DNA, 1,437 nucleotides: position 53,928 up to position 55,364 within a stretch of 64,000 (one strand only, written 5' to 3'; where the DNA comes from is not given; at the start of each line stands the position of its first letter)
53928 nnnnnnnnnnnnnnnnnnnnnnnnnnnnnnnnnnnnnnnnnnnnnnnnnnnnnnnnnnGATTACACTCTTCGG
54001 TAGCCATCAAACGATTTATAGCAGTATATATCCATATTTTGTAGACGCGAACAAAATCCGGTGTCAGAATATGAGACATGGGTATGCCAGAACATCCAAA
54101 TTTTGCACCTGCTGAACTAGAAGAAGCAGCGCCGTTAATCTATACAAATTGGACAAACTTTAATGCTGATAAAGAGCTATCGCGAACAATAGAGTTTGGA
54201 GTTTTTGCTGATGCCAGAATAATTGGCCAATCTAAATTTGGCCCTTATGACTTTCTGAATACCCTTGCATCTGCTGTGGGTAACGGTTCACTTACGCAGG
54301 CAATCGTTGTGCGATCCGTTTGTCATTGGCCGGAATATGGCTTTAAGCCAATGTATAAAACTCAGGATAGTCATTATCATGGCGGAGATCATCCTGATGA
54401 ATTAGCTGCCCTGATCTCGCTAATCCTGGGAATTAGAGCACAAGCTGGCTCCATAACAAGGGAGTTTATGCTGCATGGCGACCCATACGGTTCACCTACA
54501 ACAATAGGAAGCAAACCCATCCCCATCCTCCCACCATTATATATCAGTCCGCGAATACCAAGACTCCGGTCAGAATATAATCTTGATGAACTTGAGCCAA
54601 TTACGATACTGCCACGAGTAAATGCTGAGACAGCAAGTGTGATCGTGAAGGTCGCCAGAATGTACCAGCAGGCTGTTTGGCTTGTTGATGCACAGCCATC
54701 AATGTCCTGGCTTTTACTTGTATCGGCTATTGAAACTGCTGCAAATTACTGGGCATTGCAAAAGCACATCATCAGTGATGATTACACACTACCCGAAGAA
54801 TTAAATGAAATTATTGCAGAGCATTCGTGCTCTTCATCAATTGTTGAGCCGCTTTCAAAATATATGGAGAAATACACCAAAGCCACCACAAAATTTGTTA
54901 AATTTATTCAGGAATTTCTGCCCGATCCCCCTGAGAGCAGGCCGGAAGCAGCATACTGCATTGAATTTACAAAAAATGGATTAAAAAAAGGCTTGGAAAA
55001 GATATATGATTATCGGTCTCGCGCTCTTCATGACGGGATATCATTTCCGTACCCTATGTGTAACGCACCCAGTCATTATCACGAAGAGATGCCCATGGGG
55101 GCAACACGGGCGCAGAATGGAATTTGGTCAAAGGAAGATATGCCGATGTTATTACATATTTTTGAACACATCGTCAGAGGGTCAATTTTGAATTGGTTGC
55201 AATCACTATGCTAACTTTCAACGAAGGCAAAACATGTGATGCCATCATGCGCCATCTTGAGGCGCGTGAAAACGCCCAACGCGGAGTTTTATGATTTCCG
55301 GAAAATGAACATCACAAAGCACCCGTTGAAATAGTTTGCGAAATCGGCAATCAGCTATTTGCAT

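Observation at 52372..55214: Divergent pair in the tRNA-Glu island: SEC-C + PD-(D/E)xK-like protein and a HEPN-like (R-x4-H) protein, a candidate uncharacterised defence module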

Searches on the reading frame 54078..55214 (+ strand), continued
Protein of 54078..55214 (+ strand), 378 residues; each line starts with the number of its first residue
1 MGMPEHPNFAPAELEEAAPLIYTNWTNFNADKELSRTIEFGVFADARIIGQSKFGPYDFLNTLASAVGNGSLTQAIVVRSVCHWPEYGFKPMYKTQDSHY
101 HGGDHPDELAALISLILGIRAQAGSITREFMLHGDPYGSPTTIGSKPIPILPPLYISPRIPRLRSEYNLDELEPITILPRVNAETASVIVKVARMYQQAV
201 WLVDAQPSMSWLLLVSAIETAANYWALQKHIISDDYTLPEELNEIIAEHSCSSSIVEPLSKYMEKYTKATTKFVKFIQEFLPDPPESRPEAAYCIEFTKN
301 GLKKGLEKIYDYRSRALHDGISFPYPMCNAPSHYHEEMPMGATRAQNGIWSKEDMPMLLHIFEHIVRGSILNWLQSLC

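Call 56: search_protein_families(library=padloc, alignment_id=A4, max_evalue=0.00001)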
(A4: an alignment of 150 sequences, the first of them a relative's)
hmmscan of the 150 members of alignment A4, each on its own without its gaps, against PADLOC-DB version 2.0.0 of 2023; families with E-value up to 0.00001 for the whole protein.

A. member 1, L002:5297-5815:+ (173 aa): 0 families

B. families by the number of members that match (of 150 scanned): 182 families (the first 25 are shown)
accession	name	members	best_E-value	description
PDLC02707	PbeA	3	1.1e-14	PbeA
PDLC04639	PDC-M41B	2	8.2e-115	-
PDLC04569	PDC-M30B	2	2e-112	-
PDLC00659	HmaA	2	8.8e-58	SNF2 helicase / DEAD-box helicase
PDLC02500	BrxHI|BrxHII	2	6.1e-50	BrxHI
PDLC02621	DrmD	2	4.9e-47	DrmD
PDLC02620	DrmD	2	7.2e-41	DrmD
PDLC04832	PDC-S03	2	4.2e-40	-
PDLC02504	BrxHI|BrxHII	2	6.2e-39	BrxHII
PDLC04833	PDC-S03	2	1.1e-37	-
PDLC02634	DrmD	2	6.3e-32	DrmD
PDLC02623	DrmD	2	6.3e-31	DrmD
PDLC02572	DrmA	2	8.1e-31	DrmA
PDLC02843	DpdE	2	2.1e-28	DpdE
PDLC02619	DrmD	2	4.8e-27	DrmD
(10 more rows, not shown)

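Call 61: find_encoding_contigs(protein=P0002, flank=6000, max_places=2)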
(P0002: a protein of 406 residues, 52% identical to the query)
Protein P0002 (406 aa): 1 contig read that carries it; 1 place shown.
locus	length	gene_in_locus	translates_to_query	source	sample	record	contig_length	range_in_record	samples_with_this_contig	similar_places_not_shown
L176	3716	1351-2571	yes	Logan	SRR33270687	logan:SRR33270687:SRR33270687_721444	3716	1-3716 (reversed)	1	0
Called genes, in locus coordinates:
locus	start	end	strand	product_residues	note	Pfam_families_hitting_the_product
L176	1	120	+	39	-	?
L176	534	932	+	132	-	-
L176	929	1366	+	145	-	-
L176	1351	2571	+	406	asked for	-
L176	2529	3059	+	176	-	-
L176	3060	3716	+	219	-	?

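Call 62: find_encoding_contigs(protein=P0004, flank=8000, max_places=3)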
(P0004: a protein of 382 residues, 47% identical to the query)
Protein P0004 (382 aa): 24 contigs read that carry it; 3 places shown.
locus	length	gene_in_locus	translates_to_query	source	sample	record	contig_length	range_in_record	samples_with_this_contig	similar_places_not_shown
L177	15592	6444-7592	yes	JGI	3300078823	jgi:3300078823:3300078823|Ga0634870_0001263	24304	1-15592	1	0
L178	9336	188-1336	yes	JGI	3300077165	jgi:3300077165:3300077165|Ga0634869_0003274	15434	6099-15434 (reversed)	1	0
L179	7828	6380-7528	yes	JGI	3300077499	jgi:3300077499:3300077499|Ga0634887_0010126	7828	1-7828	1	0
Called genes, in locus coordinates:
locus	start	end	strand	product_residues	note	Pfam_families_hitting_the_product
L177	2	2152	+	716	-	?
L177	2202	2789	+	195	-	PF11659:DUF3261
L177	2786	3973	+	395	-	PF00109:ketoacyl-synt, PF02801:Ketoacyl-synt_C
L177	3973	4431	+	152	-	PF22817:ApeP-like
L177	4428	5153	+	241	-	PF00106:adh_short, PF08659:KR, PF13561:adh_short_C2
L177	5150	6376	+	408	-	PF00109:ketoacyl-synt, PF00108:Thiolase_N (faint), PF02801:Ketoacyl-synt_C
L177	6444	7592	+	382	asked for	-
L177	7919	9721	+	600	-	PF00512:HisKA, PF02518:HATPase_c, PF00072:Response_reg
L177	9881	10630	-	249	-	PF01209:Ubie_methyltran, PF13489:Methyltransf_23, PF02390:Methyltransf_4 (faint), PF13847:Methyltransf_31, PF08241:Methyltransf_11, PF08242:Methyltransf_12, PF13649:Methyltransf_25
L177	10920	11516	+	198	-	-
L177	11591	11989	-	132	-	-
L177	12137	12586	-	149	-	PF05974:DUF892 (faint), PF09537:DUF2383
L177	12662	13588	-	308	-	-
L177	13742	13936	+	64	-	-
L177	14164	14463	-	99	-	-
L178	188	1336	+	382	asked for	-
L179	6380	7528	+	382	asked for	-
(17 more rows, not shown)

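Call 64: search_dna_similar(query=window:54078-55214:+, collection=plasmids, mode=protein, max_rows=15)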
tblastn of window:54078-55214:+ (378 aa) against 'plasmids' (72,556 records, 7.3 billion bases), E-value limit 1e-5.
Records with a match: 7; places in all: 7; records where one place covers at least 80% of the query: 7.
Best place of each record, by identity: <60% 7.
By first word of the organism name: Streptomyces 2; Sphingomonadaceae 1; Thalassospira 1; Polymorphobacter 1; Kocuria 1; Arthrobacter 1.
By predicted mobility (MOB-suite, as given by PLSDB): non-mobilizable 4; mobilizable 2; conjugative 1.
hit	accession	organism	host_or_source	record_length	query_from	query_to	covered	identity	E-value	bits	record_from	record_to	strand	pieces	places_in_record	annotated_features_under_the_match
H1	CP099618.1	Sphingomonadaceae bacterium OTU29MARTA1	Arabidopsis thaliana,pure culture,leaf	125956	22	378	94%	36.5%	6e-54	199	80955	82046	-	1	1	hypothetical protein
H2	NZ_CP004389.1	Thalassospira xiamenensis M-5 = DSM 17429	surface seawater from the sea close to ...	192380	21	373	93%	36.2%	1e-57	209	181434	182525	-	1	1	hypothetical protein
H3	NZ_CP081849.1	Polymorphobacter megasporae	Megaspora,lichen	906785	22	367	92%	36.0%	1e-55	204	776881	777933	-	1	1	hypothetical protein | HNH endonuclease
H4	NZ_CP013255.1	Kocuria flava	single cell,air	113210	39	373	89%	34.9%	2e-45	174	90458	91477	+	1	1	hypothetical protein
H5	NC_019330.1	Arthrobacter sp. J3.40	heavy aromatic hydrocarbon contaminated ...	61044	25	377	93%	32.5%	2e-42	165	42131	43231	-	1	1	hypothetical protein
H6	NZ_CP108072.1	Streptomyces sp. NBC_00271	-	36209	31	375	91%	30.3%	6e-38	152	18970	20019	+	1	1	hypothetical protein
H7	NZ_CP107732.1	Streptomyces canus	-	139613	39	376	89%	30.8%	4e-41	161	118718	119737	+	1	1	hypothetical protein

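Call 69: search_dna_similar(query=L054:4483-5607:+, collection=plasmids, mode=protein, max_rows=25, max_evalue=0.001)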
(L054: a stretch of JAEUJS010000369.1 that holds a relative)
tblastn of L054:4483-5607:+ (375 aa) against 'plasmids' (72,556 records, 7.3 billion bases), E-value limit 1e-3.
Records with a match: 29; places in all: 29; records where one place covers at least 80% of the query: 20.
Best place of each record, by identity: 80-90% 1; <60% 28.
By first word of the organism name: Lactococcus 5; Shinella 4; Sphingomonas 4; Klebsiella 3; Rhizobium 2; Vibrio 1; Pseudoalteromonas 1; Sphingobium 1; Salmonella 1; Escherichia 1; and 6 more.
By predicted mobility (MOB-suite, as given by PLSDB): non-mobilizable 14; conjugative 9; mobilizable 6.
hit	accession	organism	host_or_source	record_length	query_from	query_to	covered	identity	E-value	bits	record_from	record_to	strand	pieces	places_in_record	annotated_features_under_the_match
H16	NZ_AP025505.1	Vibrio pelagius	-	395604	19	374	95%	32.8%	2e-47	180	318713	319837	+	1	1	SEC-C metal-binding domain-containing protein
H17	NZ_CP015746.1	Shinella sp. HZN7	-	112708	19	348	88%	32.4%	1e-45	174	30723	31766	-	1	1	SEC-C domain-containing protein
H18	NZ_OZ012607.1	Shinella sp. WSD5-1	-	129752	19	348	88%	32.4%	1e-45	174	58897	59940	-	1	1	SEC-C domain-containing protein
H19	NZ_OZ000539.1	Shinella sp. WSC3-e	-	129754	19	348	88%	32.4%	1e-45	174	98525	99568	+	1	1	SEC-C domain-containing protein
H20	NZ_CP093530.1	Shinella zoogloeoides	-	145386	19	348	88%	32.4%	1e-45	174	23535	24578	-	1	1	SEC-C domain-containing protein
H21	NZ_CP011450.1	Sphingomonas sanxanigenens DSM 19645 = NX02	-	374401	14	359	92%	30.0%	5e-32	134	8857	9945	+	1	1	SEC-C domain-containing protein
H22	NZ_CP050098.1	Rhizobium leguminosarum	Trifolium pratense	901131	6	327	86%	32.0%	1e-42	166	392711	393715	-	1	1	SEC-C domain-containing protein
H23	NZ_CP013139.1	Pseudoalteromonas sp. Bsw20308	seawater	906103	19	338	85%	32.0%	2e-47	180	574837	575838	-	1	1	SEC-C domain-containing protein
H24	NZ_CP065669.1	Sphingomonas paucimobilis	-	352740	19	359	91%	29.5%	2e-32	135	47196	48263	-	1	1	SEC-C domain-containing protein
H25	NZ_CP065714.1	Sphingomonas paucimobilis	-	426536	19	359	91%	29.5%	2e-32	135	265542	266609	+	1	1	SEC-C domain-containing protein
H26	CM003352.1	Sphingomonas sp. MEA3-1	single cell,soil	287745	19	359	91%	29.5%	3e-32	135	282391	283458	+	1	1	none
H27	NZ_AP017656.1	Sphingobium cloacae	-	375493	19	359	91%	29.5%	3e-32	135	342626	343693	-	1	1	SEC-C domain-containing protein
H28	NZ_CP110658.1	Salmonella enterica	stool,Homo sapiens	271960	19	338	85%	30.1%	2e-46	177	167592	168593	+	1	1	SEC-C domain-containing protein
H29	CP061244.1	Escherichia coli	Homo sapiens,cell culture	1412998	19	338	85%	29.3%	2e-45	174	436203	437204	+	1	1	SEC-C domain-containing protein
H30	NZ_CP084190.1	Lactococcus lactis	-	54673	19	330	83%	28.8%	2e-27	121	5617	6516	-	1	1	SEC-C domain-containing protein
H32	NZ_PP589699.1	Lactococcus sp.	Bacterial culture,Dairy environment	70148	19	330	83%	27.7%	1e-27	122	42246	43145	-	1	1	SEC-C domain-containing protein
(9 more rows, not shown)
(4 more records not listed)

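Call 71: get_annotated_region(hit=H32, flank=3000)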
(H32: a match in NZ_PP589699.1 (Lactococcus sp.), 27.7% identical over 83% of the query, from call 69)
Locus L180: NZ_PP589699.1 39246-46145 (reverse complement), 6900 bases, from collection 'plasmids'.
description: Lactococcus sp. strain UCCL633 plasmid pUCCL633A, complete sequence
organism: Lactococcus sp. (NCBI taxid 44273)
taxonomy: Bacteria; Bacillota; Bacilli; Lactobacillales; Streptococcaceae; Lactococcus; Lactococcus sp.
host: -; source: Bacterial culture,Dairy environment; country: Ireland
typing (MOB-suite, as given by PLSDB): mobilizable; replicon rep_cluster_2422; relaxase MOB_Unknown
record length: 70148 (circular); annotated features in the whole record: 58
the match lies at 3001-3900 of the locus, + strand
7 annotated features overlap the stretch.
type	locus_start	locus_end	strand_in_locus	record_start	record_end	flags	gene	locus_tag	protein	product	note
CDS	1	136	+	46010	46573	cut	-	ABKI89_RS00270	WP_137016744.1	recombinase family protein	GO:0006310 - DNA recombination [Evidence IEA]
CDS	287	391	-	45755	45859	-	-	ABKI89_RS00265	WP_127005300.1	type I toxin-antitoxin system Fst family toxin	-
CDS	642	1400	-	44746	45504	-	istB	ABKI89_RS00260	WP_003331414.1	IS21-like element IS712 family helper ATPase IstB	-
CDS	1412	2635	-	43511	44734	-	istA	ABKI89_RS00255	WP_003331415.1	IS21-like element IS712 family transposase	GO:0006313 - DNA transposition [Evidence IEA]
CDS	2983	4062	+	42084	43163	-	-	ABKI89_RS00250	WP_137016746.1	SEC-C domain-containing protein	-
CDS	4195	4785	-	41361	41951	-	-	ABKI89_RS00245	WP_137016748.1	CHAP domain-containing protein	-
CDS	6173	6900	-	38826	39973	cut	-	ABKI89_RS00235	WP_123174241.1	IS3 family transposase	-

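Call 95: search_dna_similar(query=window:54078-55214:+, collection=phages, mode=protein, max_rows=10, max_evalue=0.001)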
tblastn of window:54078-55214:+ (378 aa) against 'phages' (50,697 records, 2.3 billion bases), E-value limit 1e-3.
Records with a match: 8; places in all: 8; records where one place covers at least 80% of the query: 8.
Best place of each record, by identity: <60% 8.
By first word of the organism name: Yersinia 7; Escherichia 1.
By host as written in the record: Yersinia pestis EV76-CN 6; Yersinia pestis 1; Escherichia coli 1.
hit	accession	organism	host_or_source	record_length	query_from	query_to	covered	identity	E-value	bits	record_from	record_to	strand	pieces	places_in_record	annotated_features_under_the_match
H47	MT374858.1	Yersinia phage vB_YpM_50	Yersinia pestis EV76-CN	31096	22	377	94%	32.5%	3e-41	160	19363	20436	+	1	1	hypothetical protein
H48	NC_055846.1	Yersinia phage vB_YpM_50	Yersinia pestis EV76-CN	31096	22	377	94%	32.5%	3e-41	160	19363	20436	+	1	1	hypothetical protein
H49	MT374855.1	Yersinia phage vB_YpM_22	Yersinia pestis EV76-CN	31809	22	377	94%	32.5%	3e-41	160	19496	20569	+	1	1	hypothetical protein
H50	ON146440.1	Yersinia phage VB-YPM-18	Yersinia pestis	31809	22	377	94%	32.5%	3e-41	160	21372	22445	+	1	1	hypothetical protein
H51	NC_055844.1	Yersinia phage vB_YpM_22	Yersinia pestis EV76-CN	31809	22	377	94%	32.5%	3e-41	160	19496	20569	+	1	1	hypothetical protein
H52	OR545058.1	Yersinia phage vB_YpM_476A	Yersinia pestis EV76-CN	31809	22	377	94%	32.5%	3e-41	160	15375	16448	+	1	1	hypothetical protein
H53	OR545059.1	Yersinia phage vB_YpM_476B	Yersinia pestis EV76-CN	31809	22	377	94%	32.5%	3e-41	160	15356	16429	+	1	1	hypothetical protein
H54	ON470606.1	Escherichia phage vB_EcoM-720R8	Escherichia coli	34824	22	377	94%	32.5%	3e-41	160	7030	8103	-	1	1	hypothetical protein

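Call 97: get_annotated_region(hit=H48, flank=6000)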
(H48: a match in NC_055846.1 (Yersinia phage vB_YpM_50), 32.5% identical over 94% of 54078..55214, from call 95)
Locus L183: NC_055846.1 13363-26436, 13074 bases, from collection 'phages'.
description: Yersinia phage vB_YpM_50, complete genome.
organism: Yersinia phage vB_YpM_50 (NCBI taxid 2736202)
taxonomy: Viruses; Duplodnaviria; Heunggongvirae; Uroviricota; Caudoviricetes; Peduoviridae; Peduovirus; Peduovirus YPM50
host: Yersinia pestis EV76-CN; source: -; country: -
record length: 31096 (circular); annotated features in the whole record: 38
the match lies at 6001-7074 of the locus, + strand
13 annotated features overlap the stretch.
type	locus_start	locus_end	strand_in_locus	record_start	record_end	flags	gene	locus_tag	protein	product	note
CDS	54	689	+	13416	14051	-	-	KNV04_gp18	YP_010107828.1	baseplate assembly protein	-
CDS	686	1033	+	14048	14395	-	-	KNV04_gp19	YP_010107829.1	baseplate wedge subunit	-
CDS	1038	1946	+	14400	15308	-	-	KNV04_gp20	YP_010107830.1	baseplate protein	-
CDS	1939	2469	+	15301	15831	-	-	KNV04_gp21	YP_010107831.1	tail protein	-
CDS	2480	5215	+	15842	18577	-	-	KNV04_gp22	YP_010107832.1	tail fiber protein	-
CDS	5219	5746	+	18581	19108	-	-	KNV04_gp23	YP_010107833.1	tail fiber assembly protein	-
CDS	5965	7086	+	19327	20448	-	-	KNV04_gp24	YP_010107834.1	hypothetical protein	-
CDS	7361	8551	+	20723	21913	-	gpFI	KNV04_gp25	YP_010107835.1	tail sheath protein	-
CDS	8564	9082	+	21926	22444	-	-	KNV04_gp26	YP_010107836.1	head closure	-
CDS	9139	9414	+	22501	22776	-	-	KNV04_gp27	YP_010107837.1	tail protein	-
CDS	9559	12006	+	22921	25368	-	smc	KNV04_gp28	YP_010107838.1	tail length tape measure protein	Chromosome partition protein Smc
CDS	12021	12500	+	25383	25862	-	-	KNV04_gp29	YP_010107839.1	tail protein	-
CDS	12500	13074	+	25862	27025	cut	-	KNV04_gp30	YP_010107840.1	tail protein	-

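Call 98: get_annotated_region(hit=H54, flank=6000)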
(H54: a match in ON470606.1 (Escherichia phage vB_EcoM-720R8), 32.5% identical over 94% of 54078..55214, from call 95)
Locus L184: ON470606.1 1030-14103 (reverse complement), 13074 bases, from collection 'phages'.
description: Escherichia phage vB_EcoM-720R8, partial genome.
organism: Escherichia phage vB_EcoM-720R8 (NCBI taxid 2946095)
taxonomy: Viruses; Duplodnaviria; Heunggongvirae; Uroviricota; Caudoviricetes; Peduoviridae; Peduovirus
host: Escherichia coli; source: -; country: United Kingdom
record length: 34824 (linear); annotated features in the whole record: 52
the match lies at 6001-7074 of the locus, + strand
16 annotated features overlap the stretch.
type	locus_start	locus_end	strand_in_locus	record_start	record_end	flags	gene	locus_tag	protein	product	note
CDS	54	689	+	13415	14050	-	-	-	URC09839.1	baseplate assembly protein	baseplate assembly protein GpV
CDS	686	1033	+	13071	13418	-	-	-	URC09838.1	baseplate assembly protein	baseplate assembly protein GpW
CDS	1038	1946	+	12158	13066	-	-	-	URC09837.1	baseplate assembly protein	baseplate assembly protein GpJ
CDS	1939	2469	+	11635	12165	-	-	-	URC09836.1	tail formation protein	tail formation protein GpI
CDS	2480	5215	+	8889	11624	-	-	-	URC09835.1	tail fiber protein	tail fiber protein GpH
CDS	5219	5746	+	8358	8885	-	-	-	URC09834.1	tail fiber assembly protein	tail fiber assembly protein GpG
CDS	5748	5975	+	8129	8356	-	-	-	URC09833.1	ubiquitin-conjugating enzyme H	Ubiquitin-conjugating enzyme h (Fragment)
CDS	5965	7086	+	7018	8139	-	-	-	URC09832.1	hypothetical protein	-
CDS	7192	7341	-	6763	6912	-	-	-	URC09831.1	hypothetical protein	-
CDS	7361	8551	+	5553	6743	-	-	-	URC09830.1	tail sheath monomer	tail sheath monomer GpFI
CDS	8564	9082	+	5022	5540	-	-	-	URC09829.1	major tail tube protein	major tail tube protein GpFII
CDS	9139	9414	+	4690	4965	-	-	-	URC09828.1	tail protein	tail protein GpE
CDS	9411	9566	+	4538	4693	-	-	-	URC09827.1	hypothetical protein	P2 GpE family protein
CDS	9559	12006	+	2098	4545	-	-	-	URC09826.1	tail length tape-measure protein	tail length tape-measure protein GpT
CDS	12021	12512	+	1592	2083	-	-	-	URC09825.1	tail protein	tail protein GpU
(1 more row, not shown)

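Call 125: find_related_loci(query=A1, collection=viral_contigs, flank=5000)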
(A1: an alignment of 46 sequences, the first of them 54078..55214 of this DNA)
Query A1 (378 aa) in viral_contigs; peptide patterns used: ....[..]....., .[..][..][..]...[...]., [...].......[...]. (x = any residue, [..] = any of these).
34 stretches matched a pattern; 10 encode a relative of the query (tblastn E <= 1e-3); 10 distinct loci.
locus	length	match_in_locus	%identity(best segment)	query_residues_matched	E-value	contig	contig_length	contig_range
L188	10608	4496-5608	40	12-377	5e-85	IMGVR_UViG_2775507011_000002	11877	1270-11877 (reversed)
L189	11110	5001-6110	39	15-378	3e-73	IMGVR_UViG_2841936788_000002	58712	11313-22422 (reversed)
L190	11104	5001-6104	35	17-378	2e-64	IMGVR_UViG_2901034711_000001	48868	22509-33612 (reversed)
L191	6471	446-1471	33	38-377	3e-52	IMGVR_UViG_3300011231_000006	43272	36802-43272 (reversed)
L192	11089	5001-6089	32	17-377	7e-52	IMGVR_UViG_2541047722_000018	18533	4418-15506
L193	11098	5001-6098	31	14-377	4e-49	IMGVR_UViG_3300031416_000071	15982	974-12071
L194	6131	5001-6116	29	13-377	2e-46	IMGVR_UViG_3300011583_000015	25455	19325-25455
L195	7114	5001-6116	29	13-377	3e-46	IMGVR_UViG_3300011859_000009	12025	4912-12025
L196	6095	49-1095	31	30-377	1e-44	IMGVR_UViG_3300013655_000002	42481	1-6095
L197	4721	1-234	44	302-373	6e-16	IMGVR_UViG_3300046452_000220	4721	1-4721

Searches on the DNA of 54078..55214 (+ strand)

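Call 108: search_dna_similar(query=L184:5965-7086:+, collection=ecoli_genomes, mode=near, max_rows=8, rows=spread)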
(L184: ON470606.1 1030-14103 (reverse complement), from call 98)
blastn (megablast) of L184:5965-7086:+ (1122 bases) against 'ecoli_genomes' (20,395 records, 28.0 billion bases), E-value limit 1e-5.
Records with a match: 5; places in all: 5; records where one place covers at least 80% of the query: 5.
Genomes with a match: 5 of 5426; with a place that covers at least 80% of the query: 5. Places per genome that has any: lowest 1, median 1, highest 1. On chromosomes: 5 places; on plasmids: 0.
Best place of each record, by identity: >=99% 5.
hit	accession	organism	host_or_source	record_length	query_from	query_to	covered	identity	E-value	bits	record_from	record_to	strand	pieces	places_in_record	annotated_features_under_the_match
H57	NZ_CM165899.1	Escherichia coli strain N21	Homo sapiens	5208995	1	1122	100%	100.0%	0e+0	2073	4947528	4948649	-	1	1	hypothetical protein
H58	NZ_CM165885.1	Escherichia coli strain N54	Homo sapiens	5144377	1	1122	100%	100.0%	0e+0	2073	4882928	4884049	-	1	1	hypothetical protein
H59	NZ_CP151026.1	Escherichia coli strain 19KM1831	Dog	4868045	1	1122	100%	99.8%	0e+0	2061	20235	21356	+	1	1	hypothetical protein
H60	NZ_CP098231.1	Escherichia coli strain XJ34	bovine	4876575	1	1122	100%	99.2%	0e+0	2023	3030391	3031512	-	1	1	hypothetical protein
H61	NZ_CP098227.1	Escherichia coli strain XJ6-3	bovine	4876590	1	1122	100%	99.2%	0e+0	2023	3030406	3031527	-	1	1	hypothetical protein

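Call 116: get_annotated_region(hit=H59, flank=2500)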
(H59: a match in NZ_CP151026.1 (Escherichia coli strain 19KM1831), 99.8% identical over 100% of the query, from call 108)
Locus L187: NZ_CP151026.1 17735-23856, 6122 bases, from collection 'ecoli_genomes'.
description: Escherichia coli strain 19KM1831 chromosome, complete genome
organism: Escherichia coli strain 19KM1831 (NCBI taxid 562)
replicon: chromosome; assembly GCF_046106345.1
host: Dog; source: Rectal; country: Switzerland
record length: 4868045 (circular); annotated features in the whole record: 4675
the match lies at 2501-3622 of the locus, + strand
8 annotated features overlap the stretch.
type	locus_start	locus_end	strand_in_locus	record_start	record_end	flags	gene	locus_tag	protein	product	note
CDS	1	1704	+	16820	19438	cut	-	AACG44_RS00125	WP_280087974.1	phage tail protein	-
CDS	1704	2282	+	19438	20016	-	-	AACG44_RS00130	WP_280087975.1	tail fiber assembly protein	-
CDS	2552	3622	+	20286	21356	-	-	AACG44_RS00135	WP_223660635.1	hypothetical protein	-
CDS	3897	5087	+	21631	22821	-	-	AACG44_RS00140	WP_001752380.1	phage tail sheath protein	-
CDS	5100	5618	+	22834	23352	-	-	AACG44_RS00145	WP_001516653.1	phage major tail tube protein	-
CDS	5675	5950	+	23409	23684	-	-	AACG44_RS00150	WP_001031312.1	phage tail assembly protein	-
CDS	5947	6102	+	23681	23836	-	-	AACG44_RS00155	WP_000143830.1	GpE family phage tail protein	-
CDS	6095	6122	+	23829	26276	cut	-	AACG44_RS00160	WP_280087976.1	phage tail tape measure protein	-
